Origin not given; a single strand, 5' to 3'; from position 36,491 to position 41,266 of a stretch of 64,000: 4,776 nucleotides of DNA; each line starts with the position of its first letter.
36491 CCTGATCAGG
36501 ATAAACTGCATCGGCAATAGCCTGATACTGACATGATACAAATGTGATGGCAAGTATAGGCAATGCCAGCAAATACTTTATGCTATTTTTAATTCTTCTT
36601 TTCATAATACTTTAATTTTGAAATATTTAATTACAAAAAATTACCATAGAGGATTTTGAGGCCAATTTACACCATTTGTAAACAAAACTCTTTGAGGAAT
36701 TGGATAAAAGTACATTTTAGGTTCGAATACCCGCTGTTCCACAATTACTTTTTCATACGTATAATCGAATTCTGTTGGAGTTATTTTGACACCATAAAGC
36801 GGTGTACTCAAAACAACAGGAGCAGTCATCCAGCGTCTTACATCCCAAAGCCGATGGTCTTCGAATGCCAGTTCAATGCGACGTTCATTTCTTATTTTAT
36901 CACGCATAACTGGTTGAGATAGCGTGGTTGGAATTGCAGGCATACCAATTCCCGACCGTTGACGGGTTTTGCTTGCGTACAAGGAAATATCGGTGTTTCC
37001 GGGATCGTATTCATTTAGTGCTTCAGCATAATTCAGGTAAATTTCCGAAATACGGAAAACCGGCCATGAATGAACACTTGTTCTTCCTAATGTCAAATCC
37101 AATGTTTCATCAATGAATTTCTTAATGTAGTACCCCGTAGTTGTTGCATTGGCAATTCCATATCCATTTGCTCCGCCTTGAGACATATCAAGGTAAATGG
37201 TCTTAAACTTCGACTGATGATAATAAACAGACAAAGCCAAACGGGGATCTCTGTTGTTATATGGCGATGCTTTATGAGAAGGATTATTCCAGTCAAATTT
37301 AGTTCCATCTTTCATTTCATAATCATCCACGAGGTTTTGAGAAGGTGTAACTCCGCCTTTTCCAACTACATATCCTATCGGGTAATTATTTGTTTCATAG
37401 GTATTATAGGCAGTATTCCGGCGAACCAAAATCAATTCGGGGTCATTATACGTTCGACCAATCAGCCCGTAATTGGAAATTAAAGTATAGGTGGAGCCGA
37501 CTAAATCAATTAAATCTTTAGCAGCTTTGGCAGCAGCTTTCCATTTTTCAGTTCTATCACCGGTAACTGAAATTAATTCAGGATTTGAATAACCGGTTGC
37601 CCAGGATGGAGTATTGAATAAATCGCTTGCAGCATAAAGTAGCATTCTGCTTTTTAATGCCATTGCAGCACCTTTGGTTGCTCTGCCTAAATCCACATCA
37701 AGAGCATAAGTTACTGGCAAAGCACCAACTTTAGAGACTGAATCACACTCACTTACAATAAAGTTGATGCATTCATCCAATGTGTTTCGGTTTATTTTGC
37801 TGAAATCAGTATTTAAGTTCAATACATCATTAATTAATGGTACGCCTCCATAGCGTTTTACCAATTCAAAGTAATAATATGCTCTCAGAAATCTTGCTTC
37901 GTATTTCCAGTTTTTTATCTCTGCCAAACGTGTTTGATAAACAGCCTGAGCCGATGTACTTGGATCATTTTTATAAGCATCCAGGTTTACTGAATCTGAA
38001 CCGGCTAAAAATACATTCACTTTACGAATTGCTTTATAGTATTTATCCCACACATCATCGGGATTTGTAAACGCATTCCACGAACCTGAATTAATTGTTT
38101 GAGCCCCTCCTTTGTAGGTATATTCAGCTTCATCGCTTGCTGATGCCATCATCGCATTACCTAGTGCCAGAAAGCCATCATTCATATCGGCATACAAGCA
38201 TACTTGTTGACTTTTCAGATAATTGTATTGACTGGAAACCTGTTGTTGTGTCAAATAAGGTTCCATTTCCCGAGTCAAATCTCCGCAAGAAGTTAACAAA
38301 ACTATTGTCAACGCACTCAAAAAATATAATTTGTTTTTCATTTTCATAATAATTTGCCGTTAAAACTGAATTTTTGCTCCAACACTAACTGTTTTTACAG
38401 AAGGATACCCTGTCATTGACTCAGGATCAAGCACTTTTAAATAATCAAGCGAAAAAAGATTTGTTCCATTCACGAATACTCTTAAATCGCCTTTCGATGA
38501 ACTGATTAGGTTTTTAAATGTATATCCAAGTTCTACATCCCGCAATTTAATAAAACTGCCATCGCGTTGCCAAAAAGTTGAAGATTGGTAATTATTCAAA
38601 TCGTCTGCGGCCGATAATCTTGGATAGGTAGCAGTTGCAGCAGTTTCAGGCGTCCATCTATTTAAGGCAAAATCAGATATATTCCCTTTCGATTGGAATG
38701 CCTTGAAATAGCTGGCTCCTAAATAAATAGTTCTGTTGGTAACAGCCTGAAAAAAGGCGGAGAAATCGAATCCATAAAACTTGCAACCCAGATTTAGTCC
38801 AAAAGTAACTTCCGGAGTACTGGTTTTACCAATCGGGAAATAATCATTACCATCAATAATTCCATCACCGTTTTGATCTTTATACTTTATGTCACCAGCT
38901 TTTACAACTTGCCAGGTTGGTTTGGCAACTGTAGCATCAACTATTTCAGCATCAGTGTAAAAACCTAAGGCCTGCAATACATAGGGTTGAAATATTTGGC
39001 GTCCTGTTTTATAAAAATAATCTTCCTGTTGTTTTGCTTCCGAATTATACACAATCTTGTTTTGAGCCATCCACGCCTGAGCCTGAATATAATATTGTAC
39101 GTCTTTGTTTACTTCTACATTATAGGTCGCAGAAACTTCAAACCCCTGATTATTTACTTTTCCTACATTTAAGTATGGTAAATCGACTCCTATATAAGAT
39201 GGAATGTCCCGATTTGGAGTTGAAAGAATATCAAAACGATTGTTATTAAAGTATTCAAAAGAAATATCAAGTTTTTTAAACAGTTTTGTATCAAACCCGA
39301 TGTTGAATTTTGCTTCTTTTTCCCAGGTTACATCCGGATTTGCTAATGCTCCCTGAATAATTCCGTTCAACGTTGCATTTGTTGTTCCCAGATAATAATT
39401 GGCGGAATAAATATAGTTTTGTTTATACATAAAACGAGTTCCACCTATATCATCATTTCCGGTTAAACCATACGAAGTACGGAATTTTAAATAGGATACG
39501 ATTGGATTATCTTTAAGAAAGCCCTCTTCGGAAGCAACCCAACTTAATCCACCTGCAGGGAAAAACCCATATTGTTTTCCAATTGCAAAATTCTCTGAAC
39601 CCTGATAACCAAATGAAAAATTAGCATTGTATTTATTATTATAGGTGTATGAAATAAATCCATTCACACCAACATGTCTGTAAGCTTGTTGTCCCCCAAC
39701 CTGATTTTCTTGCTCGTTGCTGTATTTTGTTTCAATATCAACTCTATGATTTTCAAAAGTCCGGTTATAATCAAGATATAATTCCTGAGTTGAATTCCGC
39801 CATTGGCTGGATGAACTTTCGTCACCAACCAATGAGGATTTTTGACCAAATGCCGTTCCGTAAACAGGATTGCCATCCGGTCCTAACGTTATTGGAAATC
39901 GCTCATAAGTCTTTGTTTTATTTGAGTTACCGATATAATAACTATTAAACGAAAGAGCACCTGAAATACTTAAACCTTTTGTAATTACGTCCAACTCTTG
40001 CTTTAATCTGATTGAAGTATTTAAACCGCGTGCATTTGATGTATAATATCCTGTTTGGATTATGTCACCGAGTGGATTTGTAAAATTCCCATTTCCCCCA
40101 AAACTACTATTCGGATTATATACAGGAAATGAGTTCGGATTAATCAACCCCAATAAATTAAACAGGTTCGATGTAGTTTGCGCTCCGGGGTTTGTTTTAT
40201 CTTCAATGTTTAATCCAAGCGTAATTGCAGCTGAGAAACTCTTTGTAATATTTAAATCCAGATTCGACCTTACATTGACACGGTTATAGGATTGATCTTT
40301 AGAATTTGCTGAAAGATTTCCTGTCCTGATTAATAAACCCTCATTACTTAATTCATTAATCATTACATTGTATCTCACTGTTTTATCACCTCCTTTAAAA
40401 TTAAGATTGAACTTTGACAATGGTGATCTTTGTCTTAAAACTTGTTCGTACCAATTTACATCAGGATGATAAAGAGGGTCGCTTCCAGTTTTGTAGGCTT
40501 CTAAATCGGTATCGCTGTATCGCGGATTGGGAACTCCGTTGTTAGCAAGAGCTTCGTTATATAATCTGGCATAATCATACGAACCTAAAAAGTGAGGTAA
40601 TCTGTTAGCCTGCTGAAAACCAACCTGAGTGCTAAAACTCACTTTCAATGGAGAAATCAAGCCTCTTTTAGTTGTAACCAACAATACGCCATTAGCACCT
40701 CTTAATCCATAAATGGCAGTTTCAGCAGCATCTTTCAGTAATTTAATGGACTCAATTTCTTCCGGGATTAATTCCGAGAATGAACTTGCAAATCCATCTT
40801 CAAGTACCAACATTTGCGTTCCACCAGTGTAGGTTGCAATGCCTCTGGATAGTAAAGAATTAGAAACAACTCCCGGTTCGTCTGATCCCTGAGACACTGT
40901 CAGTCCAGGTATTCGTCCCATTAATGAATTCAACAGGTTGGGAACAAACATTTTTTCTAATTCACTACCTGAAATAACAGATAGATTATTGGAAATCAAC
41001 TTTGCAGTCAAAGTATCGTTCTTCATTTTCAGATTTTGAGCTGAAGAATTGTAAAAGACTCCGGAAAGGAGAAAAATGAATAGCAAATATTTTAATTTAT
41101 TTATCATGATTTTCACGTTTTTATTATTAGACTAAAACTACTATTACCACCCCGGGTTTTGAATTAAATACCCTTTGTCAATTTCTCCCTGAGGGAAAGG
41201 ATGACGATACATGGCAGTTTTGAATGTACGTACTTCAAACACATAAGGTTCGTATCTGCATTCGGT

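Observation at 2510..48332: Five copies of a GH110-related beta-helix module with a conserved Asp-x22-Asp-Asp cluster, in three export contexts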

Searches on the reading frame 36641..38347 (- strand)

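Call 14: search_protein_families(library=pfam, proteins=[window:36641-38347:-], max_evalue=0.001)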
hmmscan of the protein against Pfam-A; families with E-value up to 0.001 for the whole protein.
window:36641-38347:- (568 aa): 2 families
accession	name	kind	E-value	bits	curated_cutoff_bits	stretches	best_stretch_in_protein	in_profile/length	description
PF07980.17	SusD_RagB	-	9.5e-46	157.2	23.1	1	311-568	13-297/297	SusD family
PF14322.12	SusD-like_3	-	6e-19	69.5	27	1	39-237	17-191/191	Starch-binding associating with outer membrane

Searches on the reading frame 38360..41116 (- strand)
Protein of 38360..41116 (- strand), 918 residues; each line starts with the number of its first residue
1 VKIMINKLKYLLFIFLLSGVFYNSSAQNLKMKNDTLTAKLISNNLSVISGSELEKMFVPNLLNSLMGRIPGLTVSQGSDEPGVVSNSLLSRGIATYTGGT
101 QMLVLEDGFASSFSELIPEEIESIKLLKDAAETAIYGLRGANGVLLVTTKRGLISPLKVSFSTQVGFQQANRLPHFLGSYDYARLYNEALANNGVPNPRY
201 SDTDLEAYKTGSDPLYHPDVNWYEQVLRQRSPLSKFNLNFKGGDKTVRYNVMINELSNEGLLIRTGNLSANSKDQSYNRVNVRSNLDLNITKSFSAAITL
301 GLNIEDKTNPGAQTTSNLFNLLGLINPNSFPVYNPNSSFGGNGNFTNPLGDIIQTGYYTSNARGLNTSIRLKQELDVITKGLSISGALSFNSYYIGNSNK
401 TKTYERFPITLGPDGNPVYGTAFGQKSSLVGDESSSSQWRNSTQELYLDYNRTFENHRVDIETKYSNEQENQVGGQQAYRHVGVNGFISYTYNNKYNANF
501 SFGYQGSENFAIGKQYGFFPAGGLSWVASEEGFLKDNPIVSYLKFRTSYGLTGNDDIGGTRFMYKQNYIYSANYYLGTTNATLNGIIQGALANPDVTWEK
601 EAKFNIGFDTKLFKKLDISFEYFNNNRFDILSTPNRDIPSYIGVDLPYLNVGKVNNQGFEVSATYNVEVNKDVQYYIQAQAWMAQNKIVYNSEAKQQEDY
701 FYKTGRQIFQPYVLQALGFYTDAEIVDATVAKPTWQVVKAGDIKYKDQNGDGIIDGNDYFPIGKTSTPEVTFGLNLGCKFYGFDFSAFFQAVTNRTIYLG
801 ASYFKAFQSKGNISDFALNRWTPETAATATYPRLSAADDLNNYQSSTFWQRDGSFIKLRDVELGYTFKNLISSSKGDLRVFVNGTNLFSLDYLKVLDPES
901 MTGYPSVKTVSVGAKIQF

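Call 14: search_protein_families(library=pfam, proteins=[window:38360-41116:-], max_evalue=0.001)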
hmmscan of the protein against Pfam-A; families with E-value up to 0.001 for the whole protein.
window:38360-41116:- (918 aa): 1 family
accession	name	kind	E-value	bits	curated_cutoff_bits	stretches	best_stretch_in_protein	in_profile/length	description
PF07715.20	Plug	-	7.2e-10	39.8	23.9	1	42-144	6-107/107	TonB-dependent Receptor Plug Domain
